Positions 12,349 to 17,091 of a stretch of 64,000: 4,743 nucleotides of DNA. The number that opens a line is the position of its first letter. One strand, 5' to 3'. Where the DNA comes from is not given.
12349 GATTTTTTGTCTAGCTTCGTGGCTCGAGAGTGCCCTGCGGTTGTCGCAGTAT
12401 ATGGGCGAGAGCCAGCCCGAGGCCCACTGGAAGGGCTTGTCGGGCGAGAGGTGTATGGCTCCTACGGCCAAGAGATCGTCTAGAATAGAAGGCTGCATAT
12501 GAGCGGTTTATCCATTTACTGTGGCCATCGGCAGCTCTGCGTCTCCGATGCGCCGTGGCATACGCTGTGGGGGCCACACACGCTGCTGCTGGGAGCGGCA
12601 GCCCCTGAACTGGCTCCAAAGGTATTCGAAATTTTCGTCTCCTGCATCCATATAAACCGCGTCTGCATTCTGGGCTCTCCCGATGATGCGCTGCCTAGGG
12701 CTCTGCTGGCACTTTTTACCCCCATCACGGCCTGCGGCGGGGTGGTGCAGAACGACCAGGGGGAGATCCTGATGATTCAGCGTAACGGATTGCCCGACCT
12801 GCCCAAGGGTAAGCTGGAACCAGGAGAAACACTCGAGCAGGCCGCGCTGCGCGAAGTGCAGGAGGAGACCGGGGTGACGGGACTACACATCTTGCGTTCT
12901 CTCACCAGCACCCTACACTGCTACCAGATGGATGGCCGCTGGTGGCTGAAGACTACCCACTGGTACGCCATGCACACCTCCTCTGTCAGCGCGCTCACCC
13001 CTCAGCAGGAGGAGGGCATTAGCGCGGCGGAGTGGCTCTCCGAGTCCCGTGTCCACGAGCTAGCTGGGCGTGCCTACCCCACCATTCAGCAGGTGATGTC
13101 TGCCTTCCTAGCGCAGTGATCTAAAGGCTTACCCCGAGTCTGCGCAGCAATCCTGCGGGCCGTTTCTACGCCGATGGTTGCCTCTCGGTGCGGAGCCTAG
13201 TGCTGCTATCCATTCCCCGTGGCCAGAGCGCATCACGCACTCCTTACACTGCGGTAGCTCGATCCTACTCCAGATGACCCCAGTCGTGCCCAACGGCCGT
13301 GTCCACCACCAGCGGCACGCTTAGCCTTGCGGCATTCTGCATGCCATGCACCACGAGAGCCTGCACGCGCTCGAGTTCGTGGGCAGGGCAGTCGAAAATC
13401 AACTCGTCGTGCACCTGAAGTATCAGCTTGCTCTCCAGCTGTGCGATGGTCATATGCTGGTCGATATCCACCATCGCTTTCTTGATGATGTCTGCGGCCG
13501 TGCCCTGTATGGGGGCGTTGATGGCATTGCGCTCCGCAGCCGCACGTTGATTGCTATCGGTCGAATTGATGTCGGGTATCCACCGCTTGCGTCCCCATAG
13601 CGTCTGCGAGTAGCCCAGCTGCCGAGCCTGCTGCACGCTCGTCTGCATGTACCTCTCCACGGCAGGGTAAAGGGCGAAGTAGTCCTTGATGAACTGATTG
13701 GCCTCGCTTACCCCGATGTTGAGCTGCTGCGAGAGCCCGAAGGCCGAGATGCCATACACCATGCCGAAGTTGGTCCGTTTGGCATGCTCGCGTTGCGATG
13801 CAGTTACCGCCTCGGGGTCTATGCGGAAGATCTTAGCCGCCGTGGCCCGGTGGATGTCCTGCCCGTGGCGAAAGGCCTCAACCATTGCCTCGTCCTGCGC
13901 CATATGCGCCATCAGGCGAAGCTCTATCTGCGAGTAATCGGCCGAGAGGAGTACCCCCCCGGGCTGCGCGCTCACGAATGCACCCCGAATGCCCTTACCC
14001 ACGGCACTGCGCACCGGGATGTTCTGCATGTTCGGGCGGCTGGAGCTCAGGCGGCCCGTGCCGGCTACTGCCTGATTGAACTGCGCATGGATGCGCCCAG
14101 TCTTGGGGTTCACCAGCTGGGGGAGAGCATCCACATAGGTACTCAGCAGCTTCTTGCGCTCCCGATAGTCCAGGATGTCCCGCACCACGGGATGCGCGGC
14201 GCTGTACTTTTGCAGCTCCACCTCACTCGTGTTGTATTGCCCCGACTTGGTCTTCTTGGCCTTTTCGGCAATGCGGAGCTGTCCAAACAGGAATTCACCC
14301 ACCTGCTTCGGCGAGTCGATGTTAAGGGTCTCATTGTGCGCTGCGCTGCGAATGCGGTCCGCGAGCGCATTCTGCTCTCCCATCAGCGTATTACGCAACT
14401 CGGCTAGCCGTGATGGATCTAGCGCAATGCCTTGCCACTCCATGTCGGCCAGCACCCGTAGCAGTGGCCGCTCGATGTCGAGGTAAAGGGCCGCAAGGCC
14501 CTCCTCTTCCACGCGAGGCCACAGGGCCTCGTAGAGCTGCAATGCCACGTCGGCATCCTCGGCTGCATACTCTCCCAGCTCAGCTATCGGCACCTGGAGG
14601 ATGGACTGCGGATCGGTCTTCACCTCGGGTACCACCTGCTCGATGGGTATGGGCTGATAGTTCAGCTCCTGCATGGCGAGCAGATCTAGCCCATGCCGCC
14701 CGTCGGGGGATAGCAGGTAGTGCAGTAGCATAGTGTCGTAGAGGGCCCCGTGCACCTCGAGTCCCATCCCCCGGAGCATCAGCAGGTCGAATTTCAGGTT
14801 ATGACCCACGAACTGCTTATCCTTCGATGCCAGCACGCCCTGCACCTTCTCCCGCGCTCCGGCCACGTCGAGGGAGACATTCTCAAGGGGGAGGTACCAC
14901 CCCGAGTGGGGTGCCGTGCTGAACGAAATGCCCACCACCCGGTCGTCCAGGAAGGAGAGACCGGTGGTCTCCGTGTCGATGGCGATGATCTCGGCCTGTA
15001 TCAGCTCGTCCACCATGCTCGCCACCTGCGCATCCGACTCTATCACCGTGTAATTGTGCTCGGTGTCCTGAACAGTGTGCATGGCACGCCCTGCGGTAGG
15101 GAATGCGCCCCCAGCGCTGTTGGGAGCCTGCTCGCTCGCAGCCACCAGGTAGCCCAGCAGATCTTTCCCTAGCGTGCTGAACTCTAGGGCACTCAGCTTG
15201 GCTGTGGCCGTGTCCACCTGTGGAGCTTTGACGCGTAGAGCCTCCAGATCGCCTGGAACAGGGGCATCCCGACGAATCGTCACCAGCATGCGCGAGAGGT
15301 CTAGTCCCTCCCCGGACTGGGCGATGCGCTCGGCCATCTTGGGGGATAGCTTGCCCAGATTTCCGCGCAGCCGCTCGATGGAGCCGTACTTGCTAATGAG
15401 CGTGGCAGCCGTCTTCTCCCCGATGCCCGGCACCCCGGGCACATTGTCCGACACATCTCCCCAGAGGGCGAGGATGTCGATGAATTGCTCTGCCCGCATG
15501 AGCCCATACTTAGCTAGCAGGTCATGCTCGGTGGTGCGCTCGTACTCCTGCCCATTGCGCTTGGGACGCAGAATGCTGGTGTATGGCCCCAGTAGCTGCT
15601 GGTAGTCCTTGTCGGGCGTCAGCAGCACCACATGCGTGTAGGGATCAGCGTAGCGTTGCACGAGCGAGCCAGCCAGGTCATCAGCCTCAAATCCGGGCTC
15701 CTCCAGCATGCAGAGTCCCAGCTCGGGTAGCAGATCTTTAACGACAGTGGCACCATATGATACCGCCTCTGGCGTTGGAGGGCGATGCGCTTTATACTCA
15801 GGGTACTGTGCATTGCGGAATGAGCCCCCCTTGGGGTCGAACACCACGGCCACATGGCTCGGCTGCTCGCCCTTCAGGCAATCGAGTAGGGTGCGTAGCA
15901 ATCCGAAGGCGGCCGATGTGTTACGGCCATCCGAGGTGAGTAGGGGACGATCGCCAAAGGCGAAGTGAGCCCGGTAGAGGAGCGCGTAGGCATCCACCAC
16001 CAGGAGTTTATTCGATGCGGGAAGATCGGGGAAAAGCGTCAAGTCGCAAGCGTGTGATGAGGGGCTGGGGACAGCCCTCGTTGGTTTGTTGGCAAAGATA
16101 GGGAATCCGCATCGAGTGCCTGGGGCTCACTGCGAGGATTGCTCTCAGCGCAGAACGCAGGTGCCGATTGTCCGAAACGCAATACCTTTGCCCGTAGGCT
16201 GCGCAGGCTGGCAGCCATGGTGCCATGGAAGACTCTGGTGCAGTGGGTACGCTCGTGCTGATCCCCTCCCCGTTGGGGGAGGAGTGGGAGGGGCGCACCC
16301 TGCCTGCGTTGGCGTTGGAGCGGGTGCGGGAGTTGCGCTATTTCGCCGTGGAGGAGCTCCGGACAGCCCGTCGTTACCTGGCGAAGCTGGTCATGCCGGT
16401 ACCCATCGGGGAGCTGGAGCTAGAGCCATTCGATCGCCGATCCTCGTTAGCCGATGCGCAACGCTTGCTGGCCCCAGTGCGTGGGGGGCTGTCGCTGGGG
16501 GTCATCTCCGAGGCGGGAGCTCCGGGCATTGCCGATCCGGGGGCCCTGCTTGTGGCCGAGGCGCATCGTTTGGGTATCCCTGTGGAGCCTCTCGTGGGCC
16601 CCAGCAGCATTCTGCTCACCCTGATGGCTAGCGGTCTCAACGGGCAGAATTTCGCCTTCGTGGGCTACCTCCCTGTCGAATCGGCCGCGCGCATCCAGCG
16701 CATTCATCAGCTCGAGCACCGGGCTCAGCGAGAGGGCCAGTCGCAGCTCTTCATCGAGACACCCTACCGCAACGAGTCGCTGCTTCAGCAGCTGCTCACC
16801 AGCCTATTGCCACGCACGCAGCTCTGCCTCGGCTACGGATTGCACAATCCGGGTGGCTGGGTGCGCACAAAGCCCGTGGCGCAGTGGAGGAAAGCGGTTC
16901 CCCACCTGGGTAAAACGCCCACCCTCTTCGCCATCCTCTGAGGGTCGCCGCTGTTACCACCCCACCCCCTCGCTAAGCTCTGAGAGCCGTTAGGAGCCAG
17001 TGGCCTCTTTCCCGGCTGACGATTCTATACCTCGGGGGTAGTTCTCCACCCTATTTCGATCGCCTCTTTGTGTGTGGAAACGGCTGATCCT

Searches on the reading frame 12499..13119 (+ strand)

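Call 88: search_protein_families(library=pfam, proteins=[window:12499-13119:+], max_evalue=0.0001)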
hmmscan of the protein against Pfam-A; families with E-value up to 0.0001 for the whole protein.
window:12499-13119:+ (206 aa): 1 family
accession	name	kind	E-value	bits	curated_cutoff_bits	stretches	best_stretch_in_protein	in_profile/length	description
PF00293.34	NUDIX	-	3.1e-22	79.5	21.1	1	78-193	5-128/134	NUDIX domain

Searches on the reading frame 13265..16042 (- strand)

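Call 23: search_protein_families(library=pfam, proteins=[window:13265-16042:-], max_evalue=0.00001)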
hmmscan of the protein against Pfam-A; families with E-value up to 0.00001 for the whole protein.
window:13265-16042:- (925 aa): 4 families
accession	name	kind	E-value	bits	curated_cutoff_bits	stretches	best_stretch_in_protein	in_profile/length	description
PF00476.26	DNA_pol_A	-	4.3e-150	500.3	34.3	1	545-922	3-380/381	DNA polymerase family A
PF02739.22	5_3_exonuc_N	-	7.7e-42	143.2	34.3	1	12-180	1-164/164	5'-3' exonuclease, N-terminal resolvase-like domain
PF01367.25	5_3_exonuc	-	4e-28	98.2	40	1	183-275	2-95/97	5'-3' exonuclease, C-terminal SAM fold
PF01612.26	DNA_pol_A_exo1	-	1.4e-24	87.3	23.6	1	331-512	1-173/173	3'-5' exonuclease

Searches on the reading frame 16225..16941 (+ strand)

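Call 88: search_protein_families(library=pfam, proteins=[window:16225-16941:+], max_evalue=0.0001)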
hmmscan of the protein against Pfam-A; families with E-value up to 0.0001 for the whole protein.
window:16225-16941:+ (238 aa): 1 family
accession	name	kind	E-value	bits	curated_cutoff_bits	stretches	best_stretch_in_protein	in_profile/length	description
PF00590.25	TP_methylase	-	9.8e-05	22.8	27.8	0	74-193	64-182/212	Tetrapyrrole (Corrin/Porphyrin) Methylases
